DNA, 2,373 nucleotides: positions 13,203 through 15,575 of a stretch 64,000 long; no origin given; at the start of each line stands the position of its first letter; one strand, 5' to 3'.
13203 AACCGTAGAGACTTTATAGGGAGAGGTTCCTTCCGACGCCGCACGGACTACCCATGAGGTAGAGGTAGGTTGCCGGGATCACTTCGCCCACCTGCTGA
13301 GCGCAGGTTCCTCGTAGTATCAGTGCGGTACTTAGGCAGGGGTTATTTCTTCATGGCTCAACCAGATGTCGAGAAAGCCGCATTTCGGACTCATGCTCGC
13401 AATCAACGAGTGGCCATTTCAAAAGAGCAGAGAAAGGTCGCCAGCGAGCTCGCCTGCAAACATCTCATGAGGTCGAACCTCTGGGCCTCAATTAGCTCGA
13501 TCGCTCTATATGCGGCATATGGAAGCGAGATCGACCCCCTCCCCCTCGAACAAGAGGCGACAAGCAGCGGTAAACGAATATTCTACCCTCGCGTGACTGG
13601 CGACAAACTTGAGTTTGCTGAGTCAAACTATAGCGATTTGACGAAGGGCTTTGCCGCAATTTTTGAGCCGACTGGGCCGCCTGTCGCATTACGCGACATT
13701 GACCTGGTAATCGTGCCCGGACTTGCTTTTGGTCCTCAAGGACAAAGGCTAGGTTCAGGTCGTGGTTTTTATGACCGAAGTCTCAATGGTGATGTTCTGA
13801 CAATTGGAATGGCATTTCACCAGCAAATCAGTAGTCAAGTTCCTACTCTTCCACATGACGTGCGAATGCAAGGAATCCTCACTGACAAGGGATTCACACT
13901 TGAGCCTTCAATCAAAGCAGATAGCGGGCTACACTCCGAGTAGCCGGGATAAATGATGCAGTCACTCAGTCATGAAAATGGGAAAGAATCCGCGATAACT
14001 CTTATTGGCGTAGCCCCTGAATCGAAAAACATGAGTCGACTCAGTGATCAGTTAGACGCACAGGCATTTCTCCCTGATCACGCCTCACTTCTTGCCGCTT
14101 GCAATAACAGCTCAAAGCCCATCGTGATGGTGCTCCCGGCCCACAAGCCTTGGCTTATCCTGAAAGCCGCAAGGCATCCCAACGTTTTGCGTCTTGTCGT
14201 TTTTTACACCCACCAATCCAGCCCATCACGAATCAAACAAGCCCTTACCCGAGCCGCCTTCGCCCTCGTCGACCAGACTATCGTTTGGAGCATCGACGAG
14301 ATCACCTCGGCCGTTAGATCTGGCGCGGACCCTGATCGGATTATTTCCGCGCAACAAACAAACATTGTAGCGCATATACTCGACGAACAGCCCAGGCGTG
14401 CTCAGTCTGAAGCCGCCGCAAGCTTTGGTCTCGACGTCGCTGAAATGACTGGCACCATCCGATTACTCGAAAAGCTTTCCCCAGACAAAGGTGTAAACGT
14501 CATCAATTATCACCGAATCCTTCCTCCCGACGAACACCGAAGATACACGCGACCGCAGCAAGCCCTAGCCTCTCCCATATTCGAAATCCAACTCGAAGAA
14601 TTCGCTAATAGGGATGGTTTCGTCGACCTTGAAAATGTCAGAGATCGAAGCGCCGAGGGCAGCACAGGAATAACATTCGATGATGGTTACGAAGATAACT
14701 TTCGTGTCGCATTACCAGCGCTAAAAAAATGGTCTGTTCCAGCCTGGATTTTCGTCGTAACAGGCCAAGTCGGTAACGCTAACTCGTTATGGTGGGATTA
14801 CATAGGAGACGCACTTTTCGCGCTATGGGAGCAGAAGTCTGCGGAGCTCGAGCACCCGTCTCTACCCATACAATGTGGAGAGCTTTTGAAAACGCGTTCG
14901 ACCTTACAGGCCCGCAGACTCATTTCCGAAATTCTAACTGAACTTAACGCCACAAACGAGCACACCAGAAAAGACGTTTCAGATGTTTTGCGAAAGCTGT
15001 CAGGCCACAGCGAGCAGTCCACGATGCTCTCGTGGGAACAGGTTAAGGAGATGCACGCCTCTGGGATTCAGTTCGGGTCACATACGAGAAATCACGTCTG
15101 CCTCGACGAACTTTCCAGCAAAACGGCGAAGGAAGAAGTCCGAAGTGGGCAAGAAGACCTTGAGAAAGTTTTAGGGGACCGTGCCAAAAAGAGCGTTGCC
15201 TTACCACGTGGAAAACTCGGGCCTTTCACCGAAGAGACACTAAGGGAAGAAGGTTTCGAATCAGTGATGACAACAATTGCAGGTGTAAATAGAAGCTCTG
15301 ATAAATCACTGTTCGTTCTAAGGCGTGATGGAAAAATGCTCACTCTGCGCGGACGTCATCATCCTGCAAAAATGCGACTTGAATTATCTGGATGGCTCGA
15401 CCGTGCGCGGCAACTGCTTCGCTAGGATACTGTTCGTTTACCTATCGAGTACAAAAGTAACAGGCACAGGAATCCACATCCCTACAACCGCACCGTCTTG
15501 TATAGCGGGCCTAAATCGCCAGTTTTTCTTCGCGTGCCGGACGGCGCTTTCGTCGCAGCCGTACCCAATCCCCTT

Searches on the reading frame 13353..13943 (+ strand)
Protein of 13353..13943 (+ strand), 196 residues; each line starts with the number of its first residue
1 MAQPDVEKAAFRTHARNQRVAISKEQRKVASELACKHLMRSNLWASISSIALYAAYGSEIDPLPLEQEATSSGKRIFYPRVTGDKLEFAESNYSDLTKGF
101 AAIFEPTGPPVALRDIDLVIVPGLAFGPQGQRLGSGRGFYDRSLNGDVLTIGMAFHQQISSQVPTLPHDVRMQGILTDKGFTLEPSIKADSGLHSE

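Call 10: search_protein_families(library=pfam, proteins=[window:13353-13943:+])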
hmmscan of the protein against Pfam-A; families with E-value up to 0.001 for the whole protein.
window:13353-13943:+ (196 aa): 1 family
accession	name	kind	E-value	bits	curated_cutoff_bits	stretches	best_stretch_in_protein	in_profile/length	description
PF01812.26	5-FTHF_cyc-lig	-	1.4e-31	110.3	27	1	8-177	1-185/186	5-formyltetrahydrofolate cyclo-ligase family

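Call 11: find_related_loci(query=window:13353-13940:+, collection=genome_contigs, flank=3000)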
Query window:13353-13940:+ (196 aa) in genome_contigs; peptide patterns used: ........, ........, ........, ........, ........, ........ (x = any residue, [..] = any of these).
133 stretches matched a pattern, but none encodes a relative of the query by tblastn (E <= 1e-3).

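Call 12: find_encoding_contigs(protein=window:13353-13940:+, flank=3000)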
Protein window:13353-13940:+ (196 aa): no gene with exactly this product is on record in the collection.

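Call 13: find_homologous_proteins(query=window:13353-13940:+)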
Query window:13353-13940:+ (196 aa): 165 proteins with E <= 0.001 among 308 candidates; the best 120 are listed.
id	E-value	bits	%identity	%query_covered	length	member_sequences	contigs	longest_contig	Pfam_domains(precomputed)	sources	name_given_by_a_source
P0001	1.7e-124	431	100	100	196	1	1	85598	PF01812.27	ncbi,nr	ncbi:MAG: 5-formyltetrahydrofolate cyclo-ligase [Myxococcota bacterium]|nr:5-formyltetrahydrofolate 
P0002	2.7e-103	362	84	100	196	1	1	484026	PF01812.27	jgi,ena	-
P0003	2.7e-84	300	70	99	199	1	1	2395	PF01812.27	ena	-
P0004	4.5e-73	263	65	94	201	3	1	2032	PF01812.27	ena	-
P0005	5.2e-61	224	56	94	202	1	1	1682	PF01812.27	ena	-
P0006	4.7e-59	217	56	94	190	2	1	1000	PF01812.27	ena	-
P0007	4.6e-57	211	53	96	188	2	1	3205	PF01812.27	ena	-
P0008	3.9e-50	188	51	96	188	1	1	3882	PF01812.27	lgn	-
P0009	5.8e-23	100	37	88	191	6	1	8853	PF01812.27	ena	-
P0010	7.1e-23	99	34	89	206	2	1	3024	PF01812.27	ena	-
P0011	1.5e-22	98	37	91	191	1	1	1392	PF01812.27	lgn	-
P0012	5.2e-22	97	35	87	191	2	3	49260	PF01812.27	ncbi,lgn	-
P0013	2.1e-21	95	33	84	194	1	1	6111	PF01812.27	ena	-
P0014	4.0e-21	94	33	84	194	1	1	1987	PF01812.27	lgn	-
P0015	5.7e-21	93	36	79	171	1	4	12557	PF01812.27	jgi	jgi:5-formyltetrahydrofolate cyclo-ligase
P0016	7.1e-21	93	38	72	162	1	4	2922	PF01812.27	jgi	jgi:5-formyltetrahydrofolate cyclo-ligase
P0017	1.2e-20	92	36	89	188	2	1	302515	PF01812.27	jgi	-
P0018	1.5e-20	92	34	88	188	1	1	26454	PF01812.27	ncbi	ncbi:MAG: 5-formyltetrahydrofolate cyclo-ligase [Planctomycetota bacterium]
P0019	1.5e-20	92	35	87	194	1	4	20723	PF01812.27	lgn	-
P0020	1.7e-20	92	39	88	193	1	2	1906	PF01812.27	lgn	-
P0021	1.7e-20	92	34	88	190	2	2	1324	PF01812.27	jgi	-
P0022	2.4e-20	91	36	87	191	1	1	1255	PF01812.27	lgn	-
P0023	2.8e-20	91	34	88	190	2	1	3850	PF01812.27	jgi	-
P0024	6.0e-20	90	36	88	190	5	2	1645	PF01812.27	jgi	jgi:5-formyltetrahydrofolate cyclo-ligase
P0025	1.1e-19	89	34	91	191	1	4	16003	PF01812.27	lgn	-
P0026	1.2e-19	89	37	90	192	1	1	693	PF01812.27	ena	-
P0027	1.8e-19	88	33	87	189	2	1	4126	PF01812.27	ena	-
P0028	2.1e-19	88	36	89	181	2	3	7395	PF01812.27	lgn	-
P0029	2.2e-19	88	41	67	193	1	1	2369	PF01812.27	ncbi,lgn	-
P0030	3.1e-19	88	35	88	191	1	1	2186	PF01812.27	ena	-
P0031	3.7e-19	87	36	89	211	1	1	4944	PF01812.27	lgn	-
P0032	4.6e-19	87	35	88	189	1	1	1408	PF01812.27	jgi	-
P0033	5.7e-19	87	35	87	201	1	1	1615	PF01812.27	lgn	-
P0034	6.4e-19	86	35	91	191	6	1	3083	PF01812.27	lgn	-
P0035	8.8e-19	86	34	88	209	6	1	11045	PF01812.27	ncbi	-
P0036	1.7e-18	85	33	87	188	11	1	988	PF01812.27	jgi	-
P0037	1.7e-18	85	35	77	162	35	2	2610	PF01812.27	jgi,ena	-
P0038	2.2e-18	85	39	88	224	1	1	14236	PF01812.27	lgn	-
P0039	2.2e-18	85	34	88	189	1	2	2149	PF01812.27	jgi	jgi:5-formyltetrahydrofolate cyclo-ligase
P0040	2.5e-18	85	34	88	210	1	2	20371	PF01812.27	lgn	-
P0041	2.8e-18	84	44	63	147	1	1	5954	PF01812.27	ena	-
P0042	3.8e-18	84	35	83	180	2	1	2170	PF01812.27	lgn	-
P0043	6.6e-18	83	33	88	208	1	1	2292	PF01812.27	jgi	-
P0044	7.8e-18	83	36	88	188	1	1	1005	PF01812.27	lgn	-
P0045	9.3e-18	83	33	88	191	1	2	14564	PF01812.27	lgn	-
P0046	1.1e-17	82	34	87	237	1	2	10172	PF01812.27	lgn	-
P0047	1.1e-17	82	35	90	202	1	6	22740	PF01812.27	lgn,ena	-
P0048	1.3e-17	82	34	88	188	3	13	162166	PF01812.27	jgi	jgi:5-formyltetrahydrofolate cyclo-ligase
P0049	1.3e-17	82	34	88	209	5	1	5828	PF01812.27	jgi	jgi:5-formyltetrahydrofolate cyclo-ligase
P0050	1.5e-17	82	32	88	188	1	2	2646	PF01812.27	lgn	-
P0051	2.2e-17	81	39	76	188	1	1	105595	PF01812.27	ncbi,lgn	-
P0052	2.2e-17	81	35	89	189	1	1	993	PF01812.27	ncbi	-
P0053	2.9e-17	81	34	93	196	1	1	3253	PF01812.27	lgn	-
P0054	3.3e-17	81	33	88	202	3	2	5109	PF01812.27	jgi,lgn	jgi:5-formyltetrahydrofolate cyclo-ligase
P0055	3.8e-17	81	36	80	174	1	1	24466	PF01812.27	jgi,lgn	-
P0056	4.2e-17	81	36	88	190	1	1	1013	PF01812.27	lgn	-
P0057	4.7e-17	80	38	87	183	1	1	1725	PF01812.27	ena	-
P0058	5.0e-17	80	34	89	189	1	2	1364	PF01812.27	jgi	jgi:5-formyltetrahydrofolate cyclo-ligase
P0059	5.1e-17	80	34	87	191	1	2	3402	PF01812.27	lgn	-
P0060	5.2e-17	80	35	88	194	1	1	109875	PF01812.27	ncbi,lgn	-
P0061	6.2e-17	80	34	87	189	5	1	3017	PF01812.27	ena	-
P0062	7.9e-17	80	34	88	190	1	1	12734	PF01812.27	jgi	jgi:5-formyltetrahydrofolate cyclo-ligase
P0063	8.2e-17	80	36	69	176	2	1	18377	PF01812.27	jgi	jgi:5-formyltetrahydrofolate cyclo-ligase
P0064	8.3e-17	80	31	88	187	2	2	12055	PF01812.27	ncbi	-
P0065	1.4e-16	79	36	80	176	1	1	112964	PF01812.27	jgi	jgi:5-formyltetrahydrofolate cyclo-ligase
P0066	1.5e-16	79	33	88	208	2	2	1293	PF01812.27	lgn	-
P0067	1.7e-16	79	33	92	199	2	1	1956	PF01812.27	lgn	-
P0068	1.9e-16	78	35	88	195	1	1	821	PF01812.27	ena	-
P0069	2.3e-16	78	34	88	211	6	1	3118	PF01812.27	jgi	-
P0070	3.0e-16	78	34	88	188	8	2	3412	PF01812.27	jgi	jgi:5-formyltetrahydrofolate cyclo-ligase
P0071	3.3e-16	78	34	88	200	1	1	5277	PF01812.27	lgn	-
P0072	3.9e-16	77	34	88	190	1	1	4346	PF01812.27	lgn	-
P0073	4.7e-16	77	33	88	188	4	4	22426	PF01812.27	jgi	-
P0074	5.0e-16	77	34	88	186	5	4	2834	PF01812.27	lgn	-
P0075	7.5e-16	76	31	89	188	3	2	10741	PF01812.27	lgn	-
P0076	8.4e-16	76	36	79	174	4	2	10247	PF01812.27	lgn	-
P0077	8.4e-16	76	33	88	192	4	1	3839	PF01812.27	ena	-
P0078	9.2e-16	76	39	68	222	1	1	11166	PF01812.27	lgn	-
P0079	9.4e-16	76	35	88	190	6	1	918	PF01812.27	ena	-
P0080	9.9e-16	76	34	88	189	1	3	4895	PF01812.27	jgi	jgi:5-formyltetrahydrofolate cyclo-ligase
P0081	1.1e-15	76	34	86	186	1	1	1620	PF01812.27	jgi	jgi:5-formyltetrahydrofolate cyclo-ligase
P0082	1.3e-15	76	33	88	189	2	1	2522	PF01812.27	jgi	jgi:5-formyltetrahydrofolate cyclo-ligase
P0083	1.3e-15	76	34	88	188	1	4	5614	PF01812.27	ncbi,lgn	ncbi:MAG: 5-formyltetrahydrofolate cyclo-ligase [Phycisphaerae bacterium]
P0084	1.3e-15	76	31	88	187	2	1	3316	PF01812.27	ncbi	ncbi:MAG: 5-formyltetrahydrofolate cyclo-ligase [Dehalococcoidia bacterium]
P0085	1.4e-15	76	33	88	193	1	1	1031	PF01812.27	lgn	-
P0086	2.8e-15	75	34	87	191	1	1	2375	PF01812.27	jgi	jgi:5-formyltetrahydrofolate cyclo-ligase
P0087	3.3e-15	74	40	69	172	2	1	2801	PF01812.27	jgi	jgi:5-formyltetrahydrofolate cyclo-ligase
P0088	3.3e-15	74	35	80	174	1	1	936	PF01812.27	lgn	-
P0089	3.4e-15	74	33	88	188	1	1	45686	PF01812.27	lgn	-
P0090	6.2e-15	73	32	88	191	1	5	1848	PF01812.27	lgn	-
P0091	6.8e-15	73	32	88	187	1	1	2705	PF01812.27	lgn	-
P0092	7.3e-15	73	36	70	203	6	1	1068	PF01812.27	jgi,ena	-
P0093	7.8e-15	73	35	88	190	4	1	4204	PF01812.27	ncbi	-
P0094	8.2e-15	73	32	88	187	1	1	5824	PF01812.27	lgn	-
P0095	9.2e-15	73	32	88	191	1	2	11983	PF01812.27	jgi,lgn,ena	jgi:5-formyltetrahydrofolate cyclo-ligase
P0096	9.8e-15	73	35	80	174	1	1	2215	PF01812.27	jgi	jgi:5-formyltetrahydrofolate cyclo-ligase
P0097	1.1e-14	73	32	88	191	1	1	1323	PF01812.27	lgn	-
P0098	1.1e-14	73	34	88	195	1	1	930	PF01812.27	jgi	-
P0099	1.6e-14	72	32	88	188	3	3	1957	PF01812.27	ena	-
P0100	1.9e-14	72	33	81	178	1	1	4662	PF01812.27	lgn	-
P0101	2.3e-14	72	35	82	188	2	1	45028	PF01812.27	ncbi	-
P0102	2.7e-14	71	34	87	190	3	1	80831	PF01812.27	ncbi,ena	-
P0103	3.0e-14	71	33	81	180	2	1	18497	PF01812.27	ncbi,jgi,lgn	-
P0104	3.4e-14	71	35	77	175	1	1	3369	PF01812.27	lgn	-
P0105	3.8e-14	71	35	67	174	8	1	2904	PF01812.27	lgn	-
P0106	4.1e-14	71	33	88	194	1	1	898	PF01812.27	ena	-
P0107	4.1e-14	71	27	90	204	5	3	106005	PF01812.27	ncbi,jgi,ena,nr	ncbi:MAG: 5-formyltetrahydrofolate cyclo-ligase [Candidatus Latescibacterota bacterium]|nr:5-formylt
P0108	4.8e-14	71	34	86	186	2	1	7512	PF01812.27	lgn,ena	-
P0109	4.8e-14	71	32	88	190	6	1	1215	PF01812.27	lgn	-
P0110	5.0e-14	70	32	77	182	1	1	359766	PF01812.27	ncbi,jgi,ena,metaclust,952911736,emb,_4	jgi:5-formyltetrahydrofolate cyclo-ligase|metaclust:\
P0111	5.2e-14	70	34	88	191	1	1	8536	PF01812.27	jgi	jgi:5-formyltetrahydrofolate cyclo-ligase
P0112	6.7e-14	70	34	79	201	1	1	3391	PF01812.27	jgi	jgi:5-formyltetrahydrofolate cyclo-ligase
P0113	9.8e-14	70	36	78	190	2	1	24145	PF01812.27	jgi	-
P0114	1.0e-13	69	32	88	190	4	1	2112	PF01812.27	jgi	-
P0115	1.3e-13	69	34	79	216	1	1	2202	PF01812.27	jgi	-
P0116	1.5e-13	69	47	45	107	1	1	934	PF01812.27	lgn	-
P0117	3.0e-13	68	32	88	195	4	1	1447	PF01812.27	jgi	jgi:5-formyltetrahydrofolate cyclo-ligase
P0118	3.4e-13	68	36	66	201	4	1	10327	PF01812.27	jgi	jgi:5-formyltetrahydrofolate cyclo-ligase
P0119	3.8e-13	68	32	88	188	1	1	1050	PF01812.27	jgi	jgi:5-formyltetrahydrofolate cyclo-ligase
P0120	3.9e-13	68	32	74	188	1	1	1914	PF01812.27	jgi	jgi:5-formyltetrahydrofolate cyclo-ligase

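Call 14: find_encoding_contigs(protein=P0002, flank=3000, max_places=3)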
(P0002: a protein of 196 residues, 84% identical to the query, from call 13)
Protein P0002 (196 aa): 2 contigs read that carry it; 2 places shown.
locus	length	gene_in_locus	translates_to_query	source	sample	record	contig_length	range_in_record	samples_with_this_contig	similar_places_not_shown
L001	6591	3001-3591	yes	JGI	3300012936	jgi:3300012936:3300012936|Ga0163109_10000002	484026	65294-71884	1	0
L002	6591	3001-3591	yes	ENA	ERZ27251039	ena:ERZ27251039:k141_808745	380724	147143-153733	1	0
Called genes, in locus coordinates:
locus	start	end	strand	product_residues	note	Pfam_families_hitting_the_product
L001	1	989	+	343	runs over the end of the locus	PF00188:CAP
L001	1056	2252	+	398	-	PF02881:SRP54_N, PF00448:SRP54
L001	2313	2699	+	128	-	PF05164:ZapA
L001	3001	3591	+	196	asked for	PF01812:5-FTHF_cyc-lig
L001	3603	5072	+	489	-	PF01522:Polysacc_deac_1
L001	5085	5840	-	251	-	PF03544:TonB_C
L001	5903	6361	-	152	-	PF02472:ExbD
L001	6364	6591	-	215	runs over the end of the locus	PF01618:MotA_ExbB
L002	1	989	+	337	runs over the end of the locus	PF00188:CAP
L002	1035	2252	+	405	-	PF02881:SRP54_N, PF00448:SRP54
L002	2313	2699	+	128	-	PF05164:ZapA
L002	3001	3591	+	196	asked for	PF01812:5-FTHF_cyc-lig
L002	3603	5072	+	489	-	PF01522:Polysacc_deac_1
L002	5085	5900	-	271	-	PF03544:TonB_C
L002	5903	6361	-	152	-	PF02472:ExbD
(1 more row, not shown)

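Call 15: find_encoding_contigs(protein=P0003, flank=3000, max_places=3)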
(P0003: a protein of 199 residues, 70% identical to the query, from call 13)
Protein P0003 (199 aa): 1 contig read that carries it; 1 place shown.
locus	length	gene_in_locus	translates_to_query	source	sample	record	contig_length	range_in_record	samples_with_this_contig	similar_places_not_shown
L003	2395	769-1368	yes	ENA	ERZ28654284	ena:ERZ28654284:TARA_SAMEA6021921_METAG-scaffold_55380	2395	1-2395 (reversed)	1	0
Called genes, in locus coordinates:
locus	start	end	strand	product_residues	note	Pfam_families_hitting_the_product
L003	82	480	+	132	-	PF05164:ZapA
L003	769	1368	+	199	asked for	PF01812:5-FTHF_cyc-lig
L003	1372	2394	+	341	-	?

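Call 16: find_encoding_contigs(protein=P0004, flank=3000, max_places=3)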
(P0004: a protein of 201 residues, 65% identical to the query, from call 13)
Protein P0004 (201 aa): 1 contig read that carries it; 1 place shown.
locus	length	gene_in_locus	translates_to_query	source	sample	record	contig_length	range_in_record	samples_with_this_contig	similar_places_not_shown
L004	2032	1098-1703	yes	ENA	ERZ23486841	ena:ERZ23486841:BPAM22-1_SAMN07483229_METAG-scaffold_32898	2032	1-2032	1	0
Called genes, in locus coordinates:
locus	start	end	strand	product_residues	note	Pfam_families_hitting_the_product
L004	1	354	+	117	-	?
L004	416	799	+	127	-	PF05164:ZapA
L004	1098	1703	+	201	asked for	PF01812:5-FTHF_cyc-lig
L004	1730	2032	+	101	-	?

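Call 17: find_encoding_contigs(protein=P0007, flank=3000, max_places=3)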
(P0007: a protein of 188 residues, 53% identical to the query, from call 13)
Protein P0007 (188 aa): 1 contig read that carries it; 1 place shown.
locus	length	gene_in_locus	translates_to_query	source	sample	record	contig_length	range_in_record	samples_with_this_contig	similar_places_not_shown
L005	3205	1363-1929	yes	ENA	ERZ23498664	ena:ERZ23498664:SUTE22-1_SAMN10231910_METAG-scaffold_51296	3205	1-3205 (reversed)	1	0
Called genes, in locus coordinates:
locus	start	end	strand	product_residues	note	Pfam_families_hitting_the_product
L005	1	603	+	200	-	?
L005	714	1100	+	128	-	PF05164:ZapA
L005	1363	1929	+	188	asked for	PF01812:5-FTHF_cyc-lig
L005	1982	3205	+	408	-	?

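Call 18: find_encoding_contigs(protein=P0008, flank=3000, max_places=3)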
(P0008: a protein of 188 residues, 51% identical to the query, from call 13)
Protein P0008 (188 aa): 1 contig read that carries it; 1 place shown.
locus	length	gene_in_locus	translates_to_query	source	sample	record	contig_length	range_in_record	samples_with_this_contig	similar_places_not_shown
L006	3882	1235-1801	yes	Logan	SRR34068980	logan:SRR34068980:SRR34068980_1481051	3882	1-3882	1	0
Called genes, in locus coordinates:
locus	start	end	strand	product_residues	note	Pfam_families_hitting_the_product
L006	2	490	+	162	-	?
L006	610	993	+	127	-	PF05164:ZapA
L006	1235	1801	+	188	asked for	PF01812:5-FTHF_cyc-lig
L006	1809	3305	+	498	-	PF01522:Polysacc_deac_1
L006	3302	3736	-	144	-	PF03544:TonB_C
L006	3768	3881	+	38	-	?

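Call 19: find_encoding_contigs(protein=P0005, flank=3000, max_places=3)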
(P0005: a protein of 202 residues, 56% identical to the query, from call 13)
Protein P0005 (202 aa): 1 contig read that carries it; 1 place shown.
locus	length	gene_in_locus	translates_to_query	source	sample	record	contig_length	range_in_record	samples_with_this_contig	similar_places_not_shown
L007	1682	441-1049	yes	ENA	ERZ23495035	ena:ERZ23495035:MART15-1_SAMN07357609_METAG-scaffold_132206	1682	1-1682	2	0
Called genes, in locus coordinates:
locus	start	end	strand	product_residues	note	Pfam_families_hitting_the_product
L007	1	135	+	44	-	?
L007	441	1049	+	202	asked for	PF01812:5-FTHF_cyc-lig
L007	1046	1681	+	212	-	?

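Call 20: find_encoding_contigs(protein=P0006, flank=3000, max_places=3)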
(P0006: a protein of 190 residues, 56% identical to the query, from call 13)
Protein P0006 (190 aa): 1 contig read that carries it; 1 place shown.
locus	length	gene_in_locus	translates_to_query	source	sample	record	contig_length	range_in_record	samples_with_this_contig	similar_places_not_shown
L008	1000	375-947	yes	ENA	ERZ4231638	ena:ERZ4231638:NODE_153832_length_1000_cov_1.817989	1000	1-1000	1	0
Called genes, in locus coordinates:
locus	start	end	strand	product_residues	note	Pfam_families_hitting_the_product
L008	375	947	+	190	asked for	PF01812:5-FTHF_cyc-lig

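Call 42: find_encoding_contigs(protein=P0012, flank=2500, max_places=2)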
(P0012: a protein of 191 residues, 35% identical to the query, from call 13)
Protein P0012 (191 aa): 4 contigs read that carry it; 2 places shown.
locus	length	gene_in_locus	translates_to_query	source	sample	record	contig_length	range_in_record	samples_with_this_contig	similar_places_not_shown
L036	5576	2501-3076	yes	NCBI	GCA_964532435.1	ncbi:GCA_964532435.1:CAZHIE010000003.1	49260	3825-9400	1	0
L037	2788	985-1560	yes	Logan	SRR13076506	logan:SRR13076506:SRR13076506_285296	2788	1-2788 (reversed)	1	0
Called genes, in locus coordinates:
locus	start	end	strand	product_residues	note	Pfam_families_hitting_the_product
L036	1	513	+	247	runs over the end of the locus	-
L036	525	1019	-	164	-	PF00210:Ferritin, PF02915:Rubrerythrin (weak)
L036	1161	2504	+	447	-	PF05496:RuvB_N, PF00158:Sigma54_activat (faint), PF00004:AAA, PF01078:Mg_chelatase (faint), PF01443:Viral_helicase1 (weak), PF13173:AAA_14, PF16193:AAA_assoc_2, PF12002:MgsA_C, +1 more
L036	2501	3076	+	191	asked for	PF01812:5-FTHF_cyc-lig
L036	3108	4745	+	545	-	PF00890:FAD_binding_2, PF02910:Succ_DH_flav_C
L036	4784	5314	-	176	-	PF06052:3-HAO, PF07883:Cupin_2 (weak)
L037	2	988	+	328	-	?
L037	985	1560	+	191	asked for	PF01812:5-FTHF_cyc-lig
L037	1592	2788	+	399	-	?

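Call 43: find_encoding_contigs(protein=P0017, flank=2500, max_places=2)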
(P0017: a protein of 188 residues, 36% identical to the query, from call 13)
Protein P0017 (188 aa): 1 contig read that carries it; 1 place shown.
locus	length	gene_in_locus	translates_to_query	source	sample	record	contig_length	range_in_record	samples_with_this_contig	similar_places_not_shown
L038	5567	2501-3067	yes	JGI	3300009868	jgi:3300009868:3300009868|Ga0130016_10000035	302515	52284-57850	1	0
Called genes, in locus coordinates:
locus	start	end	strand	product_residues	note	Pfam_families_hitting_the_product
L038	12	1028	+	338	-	PF02154:FliM, PF01052:FliMN_C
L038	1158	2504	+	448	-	PF05496:RuvB_N, PF00004:AAA, PF01443:Viral_helicase1 (faint), PF07728:AAA_5 (weak), PF13173:AAA_14 (weak), PF16193:AAA_assoc_2, PF12002:MgsA_C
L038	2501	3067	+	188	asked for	PF01812:5-FTHF_cyc-lig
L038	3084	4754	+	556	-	PF00890:FAD_binding_2, PF07992:Pyr_redox_2 (faint), PF02910:Succ_DH_flav_C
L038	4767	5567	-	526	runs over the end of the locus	PF00089:Trypsin, PF13365:Trypsin_2, PF00595:PDZ (weak), PF13180:PDZ_2, PF14685:PDZ_Tricorn (faint), PF17820:PDZ_6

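Call 44: find_encoding_contigs(protein=P0009, flank=2500, max_places=2)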
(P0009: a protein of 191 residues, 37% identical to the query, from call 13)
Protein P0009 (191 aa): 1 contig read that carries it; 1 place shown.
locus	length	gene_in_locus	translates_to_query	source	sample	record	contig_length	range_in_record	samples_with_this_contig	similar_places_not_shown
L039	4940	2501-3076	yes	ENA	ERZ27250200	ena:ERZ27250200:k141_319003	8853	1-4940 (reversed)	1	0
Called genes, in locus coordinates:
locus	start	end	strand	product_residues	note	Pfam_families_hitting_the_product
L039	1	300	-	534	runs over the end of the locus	-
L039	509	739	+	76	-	-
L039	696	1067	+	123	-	-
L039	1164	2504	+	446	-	PF05496:RuvB_N, PF00158:Sigma54_activat (faint), PF00004:AAA, PF01078:Mg_chelatase (faint), PF07728:AAA_5 (faint), PF16193:AAA_assoc_2, PF12002:MgsA_C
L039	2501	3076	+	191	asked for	PF01812:5-FTHF_cyc-lig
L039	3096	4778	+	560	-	PF00890:FAD_binding_2, PF07992:Pyr_redox_2 (faint), PF02910:Succ_DH_flav_C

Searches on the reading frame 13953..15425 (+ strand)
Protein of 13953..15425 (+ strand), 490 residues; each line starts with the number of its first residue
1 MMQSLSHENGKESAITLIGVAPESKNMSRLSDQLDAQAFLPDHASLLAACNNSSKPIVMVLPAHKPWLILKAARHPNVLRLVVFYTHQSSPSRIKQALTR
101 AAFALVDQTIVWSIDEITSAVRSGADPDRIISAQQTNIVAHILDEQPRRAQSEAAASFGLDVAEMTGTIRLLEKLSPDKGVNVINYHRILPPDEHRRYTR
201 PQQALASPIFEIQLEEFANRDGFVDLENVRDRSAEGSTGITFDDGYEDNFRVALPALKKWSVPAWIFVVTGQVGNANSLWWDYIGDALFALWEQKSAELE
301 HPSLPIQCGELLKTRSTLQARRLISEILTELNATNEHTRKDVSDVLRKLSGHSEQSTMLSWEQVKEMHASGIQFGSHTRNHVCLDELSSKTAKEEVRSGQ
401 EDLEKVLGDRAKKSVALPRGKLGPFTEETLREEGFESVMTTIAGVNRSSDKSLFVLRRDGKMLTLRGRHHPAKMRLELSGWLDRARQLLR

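Call 10: search_protein_families(library=pfam, proteins=[window:13953-15425:+])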
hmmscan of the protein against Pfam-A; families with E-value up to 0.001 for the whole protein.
window:13953-15425:+ (490 aa): 1 family
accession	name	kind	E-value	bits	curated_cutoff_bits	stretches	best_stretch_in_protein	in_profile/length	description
PF01522.26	Polysacc_deac_1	-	2.9e-19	69.7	23.1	1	235-435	6-121/124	Polysaccharide deacetylase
